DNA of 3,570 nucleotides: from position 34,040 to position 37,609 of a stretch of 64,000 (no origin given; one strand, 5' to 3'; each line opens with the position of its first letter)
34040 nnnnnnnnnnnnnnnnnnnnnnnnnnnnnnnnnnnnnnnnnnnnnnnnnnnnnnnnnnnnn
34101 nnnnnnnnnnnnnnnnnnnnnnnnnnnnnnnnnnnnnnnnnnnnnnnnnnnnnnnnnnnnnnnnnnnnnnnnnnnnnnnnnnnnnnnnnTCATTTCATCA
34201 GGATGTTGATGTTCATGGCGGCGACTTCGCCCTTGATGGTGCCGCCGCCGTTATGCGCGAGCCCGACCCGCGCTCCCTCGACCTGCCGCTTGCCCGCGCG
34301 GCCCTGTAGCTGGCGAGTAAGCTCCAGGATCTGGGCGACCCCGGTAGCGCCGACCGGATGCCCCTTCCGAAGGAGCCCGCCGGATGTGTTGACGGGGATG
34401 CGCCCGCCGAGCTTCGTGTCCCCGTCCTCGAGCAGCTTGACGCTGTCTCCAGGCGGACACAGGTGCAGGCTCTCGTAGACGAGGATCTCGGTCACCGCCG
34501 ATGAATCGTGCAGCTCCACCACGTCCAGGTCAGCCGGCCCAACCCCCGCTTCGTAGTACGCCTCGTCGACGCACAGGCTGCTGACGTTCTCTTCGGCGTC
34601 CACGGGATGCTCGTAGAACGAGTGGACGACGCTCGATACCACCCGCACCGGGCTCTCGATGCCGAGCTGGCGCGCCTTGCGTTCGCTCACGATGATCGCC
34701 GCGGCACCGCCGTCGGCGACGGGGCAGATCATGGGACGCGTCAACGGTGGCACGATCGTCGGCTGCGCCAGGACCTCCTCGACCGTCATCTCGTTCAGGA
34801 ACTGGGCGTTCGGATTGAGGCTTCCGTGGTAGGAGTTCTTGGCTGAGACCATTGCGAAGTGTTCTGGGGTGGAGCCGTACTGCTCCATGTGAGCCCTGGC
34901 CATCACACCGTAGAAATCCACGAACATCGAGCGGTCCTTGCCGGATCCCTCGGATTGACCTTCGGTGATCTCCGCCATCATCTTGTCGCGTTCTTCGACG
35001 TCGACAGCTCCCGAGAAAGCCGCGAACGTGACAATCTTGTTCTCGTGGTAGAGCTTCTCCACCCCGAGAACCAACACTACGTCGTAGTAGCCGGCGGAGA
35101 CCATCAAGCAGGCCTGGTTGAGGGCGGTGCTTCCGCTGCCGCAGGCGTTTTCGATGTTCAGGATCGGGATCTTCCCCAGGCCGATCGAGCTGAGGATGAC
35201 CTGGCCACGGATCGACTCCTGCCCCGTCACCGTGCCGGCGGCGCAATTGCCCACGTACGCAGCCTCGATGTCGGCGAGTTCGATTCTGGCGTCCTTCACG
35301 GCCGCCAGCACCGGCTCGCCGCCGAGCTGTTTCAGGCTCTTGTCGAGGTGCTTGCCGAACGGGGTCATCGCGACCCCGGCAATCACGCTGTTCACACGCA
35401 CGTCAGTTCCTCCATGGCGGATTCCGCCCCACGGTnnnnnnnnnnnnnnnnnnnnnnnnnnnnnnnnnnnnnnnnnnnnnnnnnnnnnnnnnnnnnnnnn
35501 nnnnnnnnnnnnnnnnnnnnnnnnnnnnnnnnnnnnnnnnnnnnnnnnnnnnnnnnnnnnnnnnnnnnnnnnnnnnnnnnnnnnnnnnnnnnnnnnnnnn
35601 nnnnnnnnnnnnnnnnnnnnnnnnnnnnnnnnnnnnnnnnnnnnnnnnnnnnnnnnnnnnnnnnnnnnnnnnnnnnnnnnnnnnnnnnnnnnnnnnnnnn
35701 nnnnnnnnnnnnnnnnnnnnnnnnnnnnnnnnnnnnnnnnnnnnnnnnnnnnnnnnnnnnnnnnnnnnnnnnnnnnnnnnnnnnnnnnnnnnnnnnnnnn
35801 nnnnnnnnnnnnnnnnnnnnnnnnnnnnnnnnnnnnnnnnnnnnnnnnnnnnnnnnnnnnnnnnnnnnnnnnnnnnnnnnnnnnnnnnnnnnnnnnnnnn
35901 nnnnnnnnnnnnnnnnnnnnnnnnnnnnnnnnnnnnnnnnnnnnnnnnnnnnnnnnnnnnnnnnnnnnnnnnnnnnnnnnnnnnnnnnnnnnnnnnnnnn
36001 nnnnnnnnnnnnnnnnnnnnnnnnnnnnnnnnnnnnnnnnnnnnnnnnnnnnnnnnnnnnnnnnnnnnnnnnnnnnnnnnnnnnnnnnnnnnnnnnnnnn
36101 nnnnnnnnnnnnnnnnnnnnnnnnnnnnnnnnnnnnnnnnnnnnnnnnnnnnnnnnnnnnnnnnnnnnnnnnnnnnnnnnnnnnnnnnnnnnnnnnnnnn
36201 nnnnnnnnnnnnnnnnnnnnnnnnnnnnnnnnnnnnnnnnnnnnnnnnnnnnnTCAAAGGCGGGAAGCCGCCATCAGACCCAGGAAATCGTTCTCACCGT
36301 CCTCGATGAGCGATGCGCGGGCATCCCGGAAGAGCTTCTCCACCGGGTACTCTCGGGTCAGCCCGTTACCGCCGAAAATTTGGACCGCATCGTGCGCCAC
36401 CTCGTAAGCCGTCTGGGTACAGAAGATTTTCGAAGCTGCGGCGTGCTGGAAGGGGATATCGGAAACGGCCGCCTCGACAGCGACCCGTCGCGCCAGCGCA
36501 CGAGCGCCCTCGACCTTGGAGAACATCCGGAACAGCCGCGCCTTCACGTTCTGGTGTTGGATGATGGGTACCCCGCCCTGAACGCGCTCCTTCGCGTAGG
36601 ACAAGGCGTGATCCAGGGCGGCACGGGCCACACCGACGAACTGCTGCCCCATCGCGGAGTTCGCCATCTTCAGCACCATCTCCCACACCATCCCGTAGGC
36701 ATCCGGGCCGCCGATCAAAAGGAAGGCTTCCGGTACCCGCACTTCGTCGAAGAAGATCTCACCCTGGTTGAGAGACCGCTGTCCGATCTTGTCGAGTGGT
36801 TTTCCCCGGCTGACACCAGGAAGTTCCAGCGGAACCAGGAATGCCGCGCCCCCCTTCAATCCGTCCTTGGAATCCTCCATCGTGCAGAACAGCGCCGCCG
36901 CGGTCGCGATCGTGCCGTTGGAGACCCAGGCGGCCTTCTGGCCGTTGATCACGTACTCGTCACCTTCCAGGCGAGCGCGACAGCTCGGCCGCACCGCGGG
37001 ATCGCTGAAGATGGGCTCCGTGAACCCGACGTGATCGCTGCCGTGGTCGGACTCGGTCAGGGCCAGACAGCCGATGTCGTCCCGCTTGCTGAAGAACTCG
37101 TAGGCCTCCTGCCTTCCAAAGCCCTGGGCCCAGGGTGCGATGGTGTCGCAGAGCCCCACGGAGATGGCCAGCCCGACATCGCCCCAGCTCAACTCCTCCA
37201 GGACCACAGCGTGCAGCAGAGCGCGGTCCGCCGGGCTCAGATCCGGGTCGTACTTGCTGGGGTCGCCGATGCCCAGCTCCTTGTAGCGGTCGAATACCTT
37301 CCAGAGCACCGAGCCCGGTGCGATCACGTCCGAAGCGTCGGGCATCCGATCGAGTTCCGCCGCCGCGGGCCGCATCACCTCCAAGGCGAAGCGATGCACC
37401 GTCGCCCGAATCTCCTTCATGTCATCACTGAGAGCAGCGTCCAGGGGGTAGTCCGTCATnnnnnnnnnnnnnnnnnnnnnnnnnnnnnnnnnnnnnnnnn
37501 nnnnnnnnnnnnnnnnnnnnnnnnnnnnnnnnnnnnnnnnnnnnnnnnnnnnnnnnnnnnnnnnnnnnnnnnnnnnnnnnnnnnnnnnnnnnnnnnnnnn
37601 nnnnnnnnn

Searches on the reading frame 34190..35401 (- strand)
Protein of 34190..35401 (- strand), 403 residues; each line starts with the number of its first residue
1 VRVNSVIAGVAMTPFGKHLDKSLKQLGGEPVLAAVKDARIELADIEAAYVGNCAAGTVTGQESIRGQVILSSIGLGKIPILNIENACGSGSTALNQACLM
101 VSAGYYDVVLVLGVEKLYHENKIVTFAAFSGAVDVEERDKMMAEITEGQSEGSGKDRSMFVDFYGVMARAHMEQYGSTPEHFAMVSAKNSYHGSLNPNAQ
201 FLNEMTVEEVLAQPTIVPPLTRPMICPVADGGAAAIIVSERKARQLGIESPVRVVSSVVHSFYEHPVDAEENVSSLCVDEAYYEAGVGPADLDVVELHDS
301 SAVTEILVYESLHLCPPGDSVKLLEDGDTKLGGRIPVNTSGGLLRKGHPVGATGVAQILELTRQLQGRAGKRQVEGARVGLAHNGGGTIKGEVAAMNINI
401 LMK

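Call 31: search_protein_families(library=pfam, proteins=[window:34190-35401:-], max_evalue=0.0001)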
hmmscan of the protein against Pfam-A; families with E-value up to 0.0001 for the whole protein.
window:34190-35401:- (403 aa): 5 families
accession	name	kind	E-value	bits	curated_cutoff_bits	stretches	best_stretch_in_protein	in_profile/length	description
PF22691.2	Thiolase_C_1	-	3.4e-38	131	28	1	278-394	24-139/144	Thiolase C-terminal domain-like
PF00108.29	Thiolase_N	-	1.3e-21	77.6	26.4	1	6-240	2-259/260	Thiolase, N-terminal domain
PF02803.24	Thiolase_C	-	2.3e-07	30.9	27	1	278-380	28-112/123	Thiolase, C-terminal domain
PF00109.32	ketoacyl-synt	-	1.6e-05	25.1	20.8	1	82-141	169-227/252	Beta-ketoacyl synthase, N-terminal domain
PF08545.16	ACP_syn_III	-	2e-05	24.8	24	0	82-139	2-65/80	3-Oxoacyl-[acyl-carrier-protein (ACP)] synthase III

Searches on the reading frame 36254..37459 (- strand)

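Call 31: search_protein_families(library=pfam, proteins=[window:36254-37459:-], max_evalue=0.0001)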
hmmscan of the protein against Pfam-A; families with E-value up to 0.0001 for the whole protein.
window:36254-37459:- (401 aa): 4 families
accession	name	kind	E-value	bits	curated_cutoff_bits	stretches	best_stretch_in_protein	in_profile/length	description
PF00441.29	Acyl-CoA_dh_1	-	1.4e-30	106.9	22.4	1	270-400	18-148/150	Acyl-CoA dehydrogenase, C-terminal domain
PF08028.16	Acyl-CoA_dh_2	-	5.8e-17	62.7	22.7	1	270-382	3-125/134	Acyl-CoA dehydrogenase, C-terminal domain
PF02770.24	Acyl-CoA_dh_M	-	1.2e-16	61.1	33.3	1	131-240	1-97/97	Acyl-CoA dehydrogenase, middle domain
PF02771.21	Acyl-CoA_dh_N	-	4.3e-05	24.3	22.9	1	12-117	2-99/113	Acyl-CoA dehydrogenase, N-terminal domain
